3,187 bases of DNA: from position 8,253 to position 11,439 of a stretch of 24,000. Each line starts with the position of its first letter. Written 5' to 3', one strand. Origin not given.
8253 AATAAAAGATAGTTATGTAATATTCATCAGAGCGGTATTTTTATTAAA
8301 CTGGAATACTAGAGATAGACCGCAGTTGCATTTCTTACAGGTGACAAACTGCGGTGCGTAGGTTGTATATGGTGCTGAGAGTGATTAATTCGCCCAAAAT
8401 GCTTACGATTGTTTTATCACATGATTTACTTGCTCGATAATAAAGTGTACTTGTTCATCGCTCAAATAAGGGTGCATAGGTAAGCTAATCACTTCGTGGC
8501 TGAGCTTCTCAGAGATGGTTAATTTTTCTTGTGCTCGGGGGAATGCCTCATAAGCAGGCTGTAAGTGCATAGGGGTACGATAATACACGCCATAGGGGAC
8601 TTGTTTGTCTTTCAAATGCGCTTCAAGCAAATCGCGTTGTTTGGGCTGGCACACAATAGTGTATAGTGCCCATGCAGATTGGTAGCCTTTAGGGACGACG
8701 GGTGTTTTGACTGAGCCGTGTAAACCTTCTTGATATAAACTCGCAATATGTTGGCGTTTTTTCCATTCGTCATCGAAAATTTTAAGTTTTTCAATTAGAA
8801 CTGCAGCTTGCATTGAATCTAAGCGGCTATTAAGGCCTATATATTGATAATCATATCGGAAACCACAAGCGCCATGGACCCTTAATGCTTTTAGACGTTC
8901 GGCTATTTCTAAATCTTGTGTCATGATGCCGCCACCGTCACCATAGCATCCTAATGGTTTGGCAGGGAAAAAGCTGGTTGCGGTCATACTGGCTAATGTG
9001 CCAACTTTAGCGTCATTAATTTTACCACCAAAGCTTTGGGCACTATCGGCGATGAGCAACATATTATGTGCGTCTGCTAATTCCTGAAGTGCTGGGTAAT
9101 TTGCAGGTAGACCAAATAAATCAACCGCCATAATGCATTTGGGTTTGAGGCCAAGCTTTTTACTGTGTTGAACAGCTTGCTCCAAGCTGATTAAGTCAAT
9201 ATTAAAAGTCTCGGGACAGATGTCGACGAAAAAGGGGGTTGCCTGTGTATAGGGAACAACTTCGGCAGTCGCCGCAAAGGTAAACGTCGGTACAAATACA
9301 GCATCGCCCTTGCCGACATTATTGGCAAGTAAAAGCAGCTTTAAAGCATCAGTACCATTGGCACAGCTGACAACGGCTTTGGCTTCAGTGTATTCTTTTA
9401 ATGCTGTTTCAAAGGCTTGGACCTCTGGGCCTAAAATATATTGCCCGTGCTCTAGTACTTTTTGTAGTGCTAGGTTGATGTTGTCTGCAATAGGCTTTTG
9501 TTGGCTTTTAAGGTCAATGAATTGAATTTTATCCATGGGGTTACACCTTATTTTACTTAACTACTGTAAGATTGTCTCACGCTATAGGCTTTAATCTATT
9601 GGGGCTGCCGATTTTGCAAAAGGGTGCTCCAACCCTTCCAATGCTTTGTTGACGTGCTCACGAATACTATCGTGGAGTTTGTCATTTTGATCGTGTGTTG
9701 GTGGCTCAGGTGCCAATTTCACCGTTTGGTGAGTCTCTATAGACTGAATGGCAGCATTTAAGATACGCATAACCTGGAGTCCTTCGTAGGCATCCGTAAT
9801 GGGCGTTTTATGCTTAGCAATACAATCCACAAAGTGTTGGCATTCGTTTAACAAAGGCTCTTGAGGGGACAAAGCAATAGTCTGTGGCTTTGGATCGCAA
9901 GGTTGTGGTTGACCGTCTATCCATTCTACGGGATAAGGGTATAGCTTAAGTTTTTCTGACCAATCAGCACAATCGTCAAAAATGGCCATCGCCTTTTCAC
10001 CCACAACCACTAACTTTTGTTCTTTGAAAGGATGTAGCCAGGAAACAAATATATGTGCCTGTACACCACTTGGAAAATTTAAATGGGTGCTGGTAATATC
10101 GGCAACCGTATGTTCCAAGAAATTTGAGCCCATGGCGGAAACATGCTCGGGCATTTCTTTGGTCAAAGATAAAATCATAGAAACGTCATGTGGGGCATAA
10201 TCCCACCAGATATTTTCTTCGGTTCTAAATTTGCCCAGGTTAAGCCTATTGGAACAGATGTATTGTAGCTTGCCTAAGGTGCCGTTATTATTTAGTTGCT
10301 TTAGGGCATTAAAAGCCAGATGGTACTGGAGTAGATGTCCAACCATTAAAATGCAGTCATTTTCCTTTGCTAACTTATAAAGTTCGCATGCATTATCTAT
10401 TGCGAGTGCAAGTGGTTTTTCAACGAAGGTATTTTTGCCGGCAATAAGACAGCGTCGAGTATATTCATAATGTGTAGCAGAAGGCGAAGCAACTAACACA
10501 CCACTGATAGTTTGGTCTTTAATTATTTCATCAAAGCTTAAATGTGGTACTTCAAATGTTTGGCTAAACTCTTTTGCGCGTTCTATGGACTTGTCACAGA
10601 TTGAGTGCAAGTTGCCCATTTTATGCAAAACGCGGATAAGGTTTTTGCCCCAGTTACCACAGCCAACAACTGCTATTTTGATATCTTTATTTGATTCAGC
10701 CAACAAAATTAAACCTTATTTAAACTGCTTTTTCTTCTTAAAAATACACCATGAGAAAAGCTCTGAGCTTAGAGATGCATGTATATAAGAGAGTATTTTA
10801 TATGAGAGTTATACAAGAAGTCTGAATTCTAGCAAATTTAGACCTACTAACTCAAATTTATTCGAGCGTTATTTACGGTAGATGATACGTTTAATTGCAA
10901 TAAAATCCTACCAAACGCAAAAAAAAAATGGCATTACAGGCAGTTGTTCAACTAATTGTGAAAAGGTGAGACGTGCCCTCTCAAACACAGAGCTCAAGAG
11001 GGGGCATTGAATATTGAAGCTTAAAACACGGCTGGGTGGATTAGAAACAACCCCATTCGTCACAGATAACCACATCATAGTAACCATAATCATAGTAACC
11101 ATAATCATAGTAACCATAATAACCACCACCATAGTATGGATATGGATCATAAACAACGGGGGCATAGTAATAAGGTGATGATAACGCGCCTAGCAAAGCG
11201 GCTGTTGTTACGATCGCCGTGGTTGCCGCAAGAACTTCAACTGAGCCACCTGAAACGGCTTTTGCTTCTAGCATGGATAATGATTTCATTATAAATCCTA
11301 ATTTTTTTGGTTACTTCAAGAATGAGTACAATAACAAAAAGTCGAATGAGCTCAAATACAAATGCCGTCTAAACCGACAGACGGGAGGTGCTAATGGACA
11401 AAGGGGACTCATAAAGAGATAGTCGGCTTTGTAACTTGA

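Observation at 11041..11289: Double-glycine-leader peptide with an extreme Tyr/Gly-rich core: candidate undescribed bacteriocin/RiPP-type precursor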

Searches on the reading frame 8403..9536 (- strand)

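Call 6: search_protein_families(library=pfam, proteins=[window:8403-9536:-], max_evalue=0.01)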
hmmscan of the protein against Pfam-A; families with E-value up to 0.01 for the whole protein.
window:8403-9536:- (377 aa): 2 families
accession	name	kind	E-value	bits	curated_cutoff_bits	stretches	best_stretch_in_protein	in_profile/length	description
PF01041.23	DegT_DnrJ_EryC1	-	2.2e-98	330.3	19.8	1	17-370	4-359/360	DegT/DnrJ/EryC1/StrS aminotransferase family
PF00155.27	Aminotran_1_2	-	1.7e-08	34.5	19.7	1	38-217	40-243/361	Aminotransferase class I and II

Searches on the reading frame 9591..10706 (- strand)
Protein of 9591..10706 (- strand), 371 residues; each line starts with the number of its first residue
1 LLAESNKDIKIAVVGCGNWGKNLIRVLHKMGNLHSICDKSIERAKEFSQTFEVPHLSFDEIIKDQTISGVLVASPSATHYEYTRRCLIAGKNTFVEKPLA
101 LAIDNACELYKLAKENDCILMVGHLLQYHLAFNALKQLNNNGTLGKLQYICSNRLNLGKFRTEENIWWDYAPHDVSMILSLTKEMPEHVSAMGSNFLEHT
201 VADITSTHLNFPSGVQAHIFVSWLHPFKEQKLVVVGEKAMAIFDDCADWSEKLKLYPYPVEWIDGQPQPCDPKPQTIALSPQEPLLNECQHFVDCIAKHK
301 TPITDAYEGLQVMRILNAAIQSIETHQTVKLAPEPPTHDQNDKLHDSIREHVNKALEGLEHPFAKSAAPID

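Call 6: search_protein_families(library=pfam, proteins=[window:9591-10706:-], max_evalue=0.01)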
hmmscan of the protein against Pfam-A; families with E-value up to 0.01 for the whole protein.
window:9591-10706:- (371 aa): 5 families
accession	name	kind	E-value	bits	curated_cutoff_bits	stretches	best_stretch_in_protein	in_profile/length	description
PF01408.29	GFO_IDH_MocA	-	2.8e-25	89.8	24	1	9-124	1-120/120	Oxidoreductase family, NAD-binding Rossmann fold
PF22725.1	GFO_IDH_MocA_C3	-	9.6e-16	58.3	27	1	132-241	1-123/124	GFO/IDH/MocA C-terminal domain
PF02894.22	GFO_IDH_MocA_C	-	1.6e-09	38.3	22.9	1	167-331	43-218/218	Oxidoreductase family, C-terminal alpha/beta domain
PF03807.23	F420_oxidored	-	0.0014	19.7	21.6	1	10-66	1-61/94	NADP oxidoreductase coenzyme F420-dependent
PF01488.26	Shikimate_DH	-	0.0025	18.3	24.3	1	5-86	9-94/138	Shikimate / quinate 5-dehydrogenase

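Call 12: find_related_loci(query=window:9591-10706:-, collection=genome_contigs, flank=10000)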
Query window:9591-10706:- (371 aa) in genome_contigs; peptide patterns used: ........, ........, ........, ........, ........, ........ (x = any residue, [..] = any of these).
600 stretches matched a pattern (row limit reached: there are more); 599 encode a relative of the query (tblastn E <= 1e-3); the best 80 are kept; 80 distinct loci.
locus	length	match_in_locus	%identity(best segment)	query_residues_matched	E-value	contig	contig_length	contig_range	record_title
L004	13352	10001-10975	56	9-333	8e-123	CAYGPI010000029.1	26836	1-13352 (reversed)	MAG TPA_asm: uncultured Francisellaceae bacterium isolate ERP117304_co1_35 genome assembly, contig: NODE_1906_length_268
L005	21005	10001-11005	53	1-335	3e-117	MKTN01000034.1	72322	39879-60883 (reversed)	MAG: Gammaproteobacteria bacterium 39-13 SCNpilot_cont_1000_p_scaffold_404, whole genome shotgun sequence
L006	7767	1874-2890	51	2-340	9e-116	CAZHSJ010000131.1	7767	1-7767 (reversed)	MAG TPA_asm: Uncultured Candidatus Berkiella sp. isolate SRP173033_co3_65 genome assembly, contig: NODE_13466_length_776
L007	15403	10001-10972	53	8-332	7e-115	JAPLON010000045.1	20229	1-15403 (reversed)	MAG: Proteobacteria bacterium isolate LacPavin_0419_WC53_MAG_38_7 LacPavin_0419_WC53_scaffold_118926, whole genome shotg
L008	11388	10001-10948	53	11-324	2e-114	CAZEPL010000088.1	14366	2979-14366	MAG TPA_asm: uncultured Spirochaetaceae bacterium isolate binchicken_co228_579 genome assembly, contig: NODE_6075_length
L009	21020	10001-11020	49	10-347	2e-114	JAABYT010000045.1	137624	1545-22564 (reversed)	MAG: Gammaproteobacteria bacterium isolate CS4-K024 K_merged_R1_(paired)_contig_562, whole genome shotgun sequence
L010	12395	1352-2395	49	1-347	4e-114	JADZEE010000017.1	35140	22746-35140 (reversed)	MAG: Gammaproteobacteria bacterium isolate SJ809 c_000000109653, whole genome shotgun sequence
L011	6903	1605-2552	52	8-323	4e-113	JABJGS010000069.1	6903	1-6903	MAG: Francisellaceae bacterium isolate SI074_bin154 k141_2086340, whole genome shotgun sequence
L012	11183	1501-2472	54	7-331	1e-112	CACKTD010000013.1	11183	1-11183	Coxiellaceae bacterium isolate AG-457-G17 genome assembly, contig: AG-457-G17_NODE_13, whole genome shotgun sequence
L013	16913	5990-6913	53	9-316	2e-112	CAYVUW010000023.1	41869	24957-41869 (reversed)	MAG TPA_asm: uncultured Acidobacteriota bacterium isolate SRP092796_co5_800 genome assembly, contig: NODE_652_length_418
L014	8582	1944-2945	51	1-332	3e-112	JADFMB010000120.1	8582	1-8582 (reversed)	MAG: Proteobacteria bacterium isolate B56T1B8 B56T1B8_NODE17258, whole genome shotgun sequence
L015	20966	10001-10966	52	11-332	1e-111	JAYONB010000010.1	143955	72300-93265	MAG: Alphaproteobacteria bacterium isolate 139570_S171_metabat_bins_2.tsv.191 NODE_52_length_143955_cov_19.033683, whole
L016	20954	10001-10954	53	10-325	2e-111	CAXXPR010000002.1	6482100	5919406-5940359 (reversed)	MAG: Desulfatiglandales bacterium isolate a8f5a47d-4dac-4919-b032-e1fff6f47f18 genome assembly, contig: contig_2, whole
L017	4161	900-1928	50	10-357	4e-112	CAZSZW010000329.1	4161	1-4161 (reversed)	MAG TPA_asm: uncultured Gammaproteobacteria bacterium isolate binchicken_co286_3 genome assembly, contig: NODE_21195_len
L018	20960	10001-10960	51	9-331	1e-110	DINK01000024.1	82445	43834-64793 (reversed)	MAG TPA_asm: Holosporaceae bacterium UBA5542 UBA5542_contig_7121, whole genome shotgun sequence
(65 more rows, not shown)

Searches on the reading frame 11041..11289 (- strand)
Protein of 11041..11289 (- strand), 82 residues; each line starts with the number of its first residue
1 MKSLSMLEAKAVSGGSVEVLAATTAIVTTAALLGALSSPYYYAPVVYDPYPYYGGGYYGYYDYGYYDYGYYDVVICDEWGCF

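Call 6: search_protein_families(library=pfam, proteins=[window:11041-11289:-], max_evalue=0.01)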
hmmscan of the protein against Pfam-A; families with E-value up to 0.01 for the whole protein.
window:11041-11289:- (82 aa): 0 families

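Call 7: search_protein_families(library=ncbifam, proteins=[window:11041-11289:-], max_evalue=10)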
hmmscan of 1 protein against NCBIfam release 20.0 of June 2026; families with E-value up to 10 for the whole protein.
window:11041-11289:- (82 aa): 0 families

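Call 8: find_homologous_proteins(query=window:11041-11289:-, max_evalue=10)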
Query window:11041-11289:-: 55 candidates shared short words with the query, none scored E <= 10.

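Call 9: find_encoding_contigs(protein=window:11041-11289:-, flank=10000)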
Protein window:11041-11289:- (82 aa): 3 contigs read that carry it; 1 place shown.
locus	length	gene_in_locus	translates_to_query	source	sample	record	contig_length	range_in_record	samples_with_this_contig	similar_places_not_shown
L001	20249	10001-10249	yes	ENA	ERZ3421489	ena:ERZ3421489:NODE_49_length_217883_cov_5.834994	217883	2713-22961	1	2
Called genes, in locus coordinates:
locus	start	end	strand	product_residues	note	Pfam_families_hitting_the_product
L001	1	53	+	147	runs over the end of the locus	PF00582:Usp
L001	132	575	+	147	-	PF00582:Usp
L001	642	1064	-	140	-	PF00571:CBS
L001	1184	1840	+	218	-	PF01694:Rhomboid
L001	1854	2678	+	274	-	PF10118:Metal_hydrol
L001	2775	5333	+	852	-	PF19310:TOP_N, PF01432:Peptidase_M3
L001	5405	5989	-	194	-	PF06041:DUF924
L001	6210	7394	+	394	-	PF03496:ADPrib_exo_Tox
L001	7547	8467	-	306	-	PF20434:BD-FAE, PF07859:Abhydrolase_3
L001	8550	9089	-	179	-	-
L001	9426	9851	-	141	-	-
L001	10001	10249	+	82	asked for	-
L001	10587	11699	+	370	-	PF01408:GFO_IDH_MocA, PF02894:GFO_IDH_MocA_C, PF22725:GFO_IDH_MocA_C3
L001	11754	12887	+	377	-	PF00155:Aminotran_1_2, PF01041:DegT_DnrJ_EryC1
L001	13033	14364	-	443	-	-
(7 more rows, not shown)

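Call 11: find_related_loci(query=window:11041-11289:-, collection=genome_contigs, flank=10000)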
Query window:11041-11289:- (82 aa) in genome_contigs; peptide patterns used: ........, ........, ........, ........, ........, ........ (x = any residue, [..] = any of these).
600 stretches matched a pattern, but none encodes a relative of the query by tblastn (E <= 1e-3).

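Call 14: find_related_loci(query=window:11041-11289:-, collection=metagenome_contigs, flank=10000)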
Query window:11041-11289:- (82 aa) in metagenome_contigs; peptide patterns used: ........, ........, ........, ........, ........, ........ (x = any residue, [..] = any of these).
599 stretches matched a pattern, but none encodes a relative of the query by tblastn (E <= 1e-3).

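Call 19: search_protein_representatives(protein=window:11041-11289:-)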
Query: 82 residues. Proteins with E-value up to 0.001 (for the whole library): 3; up to 1e-10: 1; up to 1e-30: 0. The best 3 are listed.
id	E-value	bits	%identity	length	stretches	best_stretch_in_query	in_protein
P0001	2.1e-17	79.2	38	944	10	15-54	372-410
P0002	7.5e-06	42.3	32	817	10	20-81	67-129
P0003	1.0e-04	38.6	63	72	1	1-75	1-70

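Call 22: find_encoding_contigs(protein=P0003, flank=10000)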
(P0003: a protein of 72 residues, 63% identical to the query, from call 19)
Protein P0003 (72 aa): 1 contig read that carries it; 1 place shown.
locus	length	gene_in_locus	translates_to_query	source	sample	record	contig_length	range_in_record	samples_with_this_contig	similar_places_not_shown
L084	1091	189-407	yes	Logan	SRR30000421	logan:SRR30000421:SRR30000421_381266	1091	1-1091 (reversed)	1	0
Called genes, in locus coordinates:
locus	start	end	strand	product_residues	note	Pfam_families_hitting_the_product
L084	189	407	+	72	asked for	-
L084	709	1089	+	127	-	?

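Call 25: list_cluster_members(proteins=[window:11041-11289:-, P0003])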
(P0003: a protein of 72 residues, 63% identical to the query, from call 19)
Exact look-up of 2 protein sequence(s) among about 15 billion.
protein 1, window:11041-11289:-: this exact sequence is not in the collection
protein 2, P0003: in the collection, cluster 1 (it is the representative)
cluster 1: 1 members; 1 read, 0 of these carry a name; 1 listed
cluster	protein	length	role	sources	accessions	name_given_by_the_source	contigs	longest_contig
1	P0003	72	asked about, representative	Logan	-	-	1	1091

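Call 26: find_homologous_proteins(query=A1, max_evalue=10)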
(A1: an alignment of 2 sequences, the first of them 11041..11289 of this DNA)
Query A1 (2 sequences) (82 aa, profile of the alignment): 1 proteins with E <= 10 among 457 candidates.
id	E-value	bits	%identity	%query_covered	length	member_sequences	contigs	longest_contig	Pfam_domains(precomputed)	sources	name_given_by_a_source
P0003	1.9e-30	123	46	80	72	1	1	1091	-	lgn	-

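Call 30: search_protein_families(library=pfam, proteins=[window:11044-11289:-], max_evalue=10)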
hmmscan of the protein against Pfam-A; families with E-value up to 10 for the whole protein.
seq(82 aa): 0 families

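Call 42: predict_structure(alignment_id=A1)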
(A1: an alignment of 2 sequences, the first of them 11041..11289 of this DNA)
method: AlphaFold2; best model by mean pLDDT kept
length: 82 residues; sequences in the alignment: 2
mean_pLDDT: 48.0   pTM: 0.26
mean pLDDT of the five models: 48.0, 47.9, 45.2, 45.0, 43.2
residues with pLDDT >= 90: 0; 70-90: 0; 50-70: 36; < 50: 46
segments of 3 or more residues with pLDDT < 50: 38-82
pLDDT, mean of each block of 10 residues (from residue 1): 57 61 65 52 37 37 37 40 42
secondary structure, 60 per line:
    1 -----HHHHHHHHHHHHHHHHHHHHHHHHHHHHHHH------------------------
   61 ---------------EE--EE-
elements in order: H6-36

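Call 44: find_related_loci(query=A1, collection=metagenome_contigs, flank=10000)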
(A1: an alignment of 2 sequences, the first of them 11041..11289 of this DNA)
Query A1 (82 aa) in metagenome_contigs; peptide patterns used: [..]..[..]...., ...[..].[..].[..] (x = any residue, [..] = any of these).
599 stretches matched a pattern, but none encodes a relative of the query by tblastn (E <= 1e-3).

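Call 54: search_solved_structures(query=A1, max_evalue=10)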
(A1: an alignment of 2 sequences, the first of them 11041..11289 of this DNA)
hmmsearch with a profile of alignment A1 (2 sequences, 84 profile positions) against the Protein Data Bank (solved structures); distinct sequences matched with E-value up to 10: 0.

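Call 64: find_related_loci(query=A1, collection=viral_contigs, flank=5000)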
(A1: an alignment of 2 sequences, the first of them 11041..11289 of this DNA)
Query A1 (82 aa) in viral_contigs; peptide patterns used: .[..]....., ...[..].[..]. (x = any residue, [..] = any of these).
118 stretches matched a pattern, but none encodes a relative of the query by tblastn (E <= 1e-3).

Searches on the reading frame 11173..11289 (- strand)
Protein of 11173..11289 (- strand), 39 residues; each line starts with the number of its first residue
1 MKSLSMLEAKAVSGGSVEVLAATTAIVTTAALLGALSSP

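Call 30: search_protein_families(library=pfam, proteins=[window:11173-11289:-], max_evalue=10)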
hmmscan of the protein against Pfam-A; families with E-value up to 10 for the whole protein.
seq(39 aa): 0 families

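Call 31: search_protein_families(library=ncbifam, proteins=[window:11173-11289:-], max_evalue=10)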
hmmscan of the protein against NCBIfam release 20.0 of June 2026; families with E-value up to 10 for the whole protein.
seq(39 aa): 0 families

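Call 45: search_protein_families(library=ncbifam, proteins=[window:11188-11289:-], max_evalue=10)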
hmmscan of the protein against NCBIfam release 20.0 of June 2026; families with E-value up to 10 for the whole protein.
seq(34 aa): 0 families
